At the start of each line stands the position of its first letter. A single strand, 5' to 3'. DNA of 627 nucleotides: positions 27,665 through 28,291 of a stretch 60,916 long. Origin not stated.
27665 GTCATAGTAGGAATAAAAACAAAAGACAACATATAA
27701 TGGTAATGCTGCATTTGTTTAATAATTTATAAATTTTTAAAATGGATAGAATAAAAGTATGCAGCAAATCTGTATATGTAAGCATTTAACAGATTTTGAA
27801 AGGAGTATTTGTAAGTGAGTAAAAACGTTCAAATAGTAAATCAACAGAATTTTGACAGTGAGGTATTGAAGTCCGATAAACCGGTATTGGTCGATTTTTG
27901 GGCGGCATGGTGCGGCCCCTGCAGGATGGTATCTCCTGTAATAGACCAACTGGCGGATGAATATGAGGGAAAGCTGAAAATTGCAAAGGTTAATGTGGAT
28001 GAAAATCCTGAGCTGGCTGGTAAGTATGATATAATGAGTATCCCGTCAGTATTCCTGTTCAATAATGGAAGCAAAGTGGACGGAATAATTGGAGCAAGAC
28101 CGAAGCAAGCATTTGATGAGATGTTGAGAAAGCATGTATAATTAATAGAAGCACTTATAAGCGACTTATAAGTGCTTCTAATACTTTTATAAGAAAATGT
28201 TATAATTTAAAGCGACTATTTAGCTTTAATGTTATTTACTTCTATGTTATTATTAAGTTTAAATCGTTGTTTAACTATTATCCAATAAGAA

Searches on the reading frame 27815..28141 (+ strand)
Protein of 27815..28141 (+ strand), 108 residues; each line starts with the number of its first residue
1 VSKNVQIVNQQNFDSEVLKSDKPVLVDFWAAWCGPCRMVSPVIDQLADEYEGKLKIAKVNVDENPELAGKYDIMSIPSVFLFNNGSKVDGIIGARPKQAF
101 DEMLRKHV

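Call 4: search_protein_families(library=pfam, proteins=[window:27815-28138:+], max_evalue=0.01)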
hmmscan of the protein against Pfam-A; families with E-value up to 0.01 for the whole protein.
seq(108 aa): 12 families
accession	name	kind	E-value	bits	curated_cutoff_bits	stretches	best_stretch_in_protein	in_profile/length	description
PF00085.26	Thioredoxin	-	1.3e-33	115.5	23.5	1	5-105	2-102/103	Thioredoxin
PF13905.12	Thioredoxin_8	-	4.3e-09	37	27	1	22-64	2-46/94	Thioredoxin-like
PF13098.12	Thioredoxin_2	-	1.1e-08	35.8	27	1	19-104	3-104/104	Thioredoxin-like domain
PF14595.12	Thioredoxin_9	-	2e-08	34.7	25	1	22-101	42-123/129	Thioredoxin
PF00578.27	AhpC-TSA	-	4.1e-06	27.2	26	1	12-83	17-89/124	AhpC/TSA family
PF08534.16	Redoxin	-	7e-05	23.1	26.6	1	10-66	18-75/148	Redoxin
PF13728.12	TraF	-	0.00017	21.9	23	1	25-87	133-204/224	F plasmid transfer operon protein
PF13192.12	Thioredoxin_3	-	0.00032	21.1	24.8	1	33-81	10-55/76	Thioredoxin domain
PF13899.12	Thioredoxin_7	-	0.00042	20.8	27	1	19-41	15-37/83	Thioredoxin-like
PF05768.20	Glrx-like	-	0.00077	20.2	26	1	33-83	10-57/77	Glutaredoxin-like domain (DUF836)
PF04756.19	OST3_OST6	-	0.0011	18.9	27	1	33-86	46-106/294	OST3 / OST6 family, transporter family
PF20029.6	DUF6436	-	0.0071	16.5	27.3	1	9-86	8-85/133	Domain of unknown function (DUF6436)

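Call 68: search_protein_families(library=ncbifam, proteins=[window:27815-28141:+], max_evalue=0.001)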
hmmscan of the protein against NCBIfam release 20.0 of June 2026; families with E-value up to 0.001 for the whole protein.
window:27815-28141:+ (108 aa): 17 families
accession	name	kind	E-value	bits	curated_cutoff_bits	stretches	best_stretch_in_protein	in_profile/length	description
TIGR01068.1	thioredoxin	equivalog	7.8e-39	131.9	96.8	1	9-107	2-100/101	thioredoxin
NF006898.0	PRK09381.1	equivalog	1.3e-33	115.6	138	1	1-104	1-104/109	thioredoxin TrxA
NF008229.0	PRK10996.1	equivalog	1e-30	106.3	125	1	11-106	43-137/141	thioredoxin TrxC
NF047697.1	ThioredTrxAClost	equivalog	8.4e-25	87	140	1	8-108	4-105/105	thioredoxin TrxA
TIGR01126.1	pdi_dom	equivalog_domain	7.7e-21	74.4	107.2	1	8-107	1-104/105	protein disulfide-isomerase domain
TIGR01130.1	ER_PDI_fam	subfamily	2.3e-17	63.7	344.25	1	4-104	346-448/476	protein disulfide-isomerase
NF002854.0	PRK03147.1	subfamily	1.2e-10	41.5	170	1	8-64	50-106/176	thiol-disulfide oxidoreductase ResA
NF041202.1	StoA_CxxC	exception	3.9e-10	39.8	210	1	21-61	52-92/163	endospore biogenesis thiol-disulfide oxidoreductase StoA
TIGR00385.1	dsbE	subfamily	6.7e-09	35.6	123.15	1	9-64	51-103/173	DsbE family thiol:disulfide interchange protein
TIGR00411.1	redox_disulf_1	equivalog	2.4e-08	33.9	92.75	1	30-107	8-81/82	MJ0307 family thioredoxin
NF047696.1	ThlDiSintTplARhiz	equivalog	2.7e-08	33.8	230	1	22-64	98-141/219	thiol:disulfide interchange protein TlpA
NF045694.1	seleno_TsoB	exception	5.9e-08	31.3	805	1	15-87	464-549/572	rhodanese/DsbD fusion-like selenoprotein TsoB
NF011941.0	PRK15412.1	equivalog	4.3e-06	26.4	359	1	10-48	57-95/185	thiol:disulfide interchange protein DsbE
NF001419.0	PRK00293.1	subfamily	8.3e-06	24.6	330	1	9-106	462-571/574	protein-disulfide reductase DsbD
NF010625.0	PRK14018.1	equivalog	1.2e-05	24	522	1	11-49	46-84/521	bifunctional peptide-methionine (S)-S-oxide reductase MsrA/peptide-methionine (R)-S-oxide reductase MsrB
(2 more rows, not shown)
